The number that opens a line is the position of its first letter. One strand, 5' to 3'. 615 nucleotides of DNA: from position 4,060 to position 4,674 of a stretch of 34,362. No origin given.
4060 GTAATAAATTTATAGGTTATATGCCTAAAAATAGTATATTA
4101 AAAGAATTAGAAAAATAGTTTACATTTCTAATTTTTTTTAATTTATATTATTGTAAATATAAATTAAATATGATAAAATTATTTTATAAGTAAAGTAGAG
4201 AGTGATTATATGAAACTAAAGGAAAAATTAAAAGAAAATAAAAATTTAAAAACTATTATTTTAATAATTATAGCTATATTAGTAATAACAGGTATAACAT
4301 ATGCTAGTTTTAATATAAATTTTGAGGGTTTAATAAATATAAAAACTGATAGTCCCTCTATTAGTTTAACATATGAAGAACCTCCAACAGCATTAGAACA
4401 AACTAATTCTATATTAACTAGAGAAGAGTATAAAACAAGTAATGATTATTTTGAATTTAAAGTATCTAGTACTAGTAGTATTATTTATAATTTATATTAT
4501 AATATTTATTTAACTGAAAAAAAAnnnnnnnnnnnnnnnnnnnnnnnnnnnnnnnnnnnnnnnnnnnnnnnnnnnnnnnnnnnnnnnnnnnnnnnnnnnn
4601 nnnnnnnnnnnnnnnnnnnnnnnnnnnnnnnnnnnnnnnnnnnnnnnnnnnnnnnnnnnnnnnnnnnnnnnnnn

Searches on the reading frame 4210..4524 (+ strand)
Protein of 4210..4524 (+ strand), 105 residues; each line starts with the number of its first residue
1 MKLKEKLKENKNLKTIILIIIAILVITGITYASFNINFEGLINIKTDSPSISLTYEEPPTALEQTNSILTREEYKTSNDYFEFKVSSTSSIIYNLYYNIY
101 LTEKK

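Call 52: search_protein_families(library=ncbifam, proteins=[window:4210-4524:+], max_evalue=10)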
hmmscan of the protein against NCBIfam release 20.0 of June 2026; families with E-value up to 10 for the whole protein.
seq(105 aa): 4 families
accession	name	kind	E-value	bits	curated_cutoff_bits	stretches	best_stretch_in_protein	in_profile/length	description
NF004285.1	PRK05696.1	equivalog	0.073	12.9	179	1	5-34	10-39/171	flagellar basal body-associated protein FliL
NF033486.1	harvest_ssl1498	equivalog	0.074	13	45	1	8-34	24-50/53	photosystem II assembly protein Psb34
NF052283.1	EndoDuHalo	equivalog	0.084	12.5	200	1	23-63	67-107/186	endonuclease dU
TIGR04088.1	cognate_SipW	domain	0.096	12.9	19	1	16-35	1-20/34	SipW-dependent-type signal peptide-containing protein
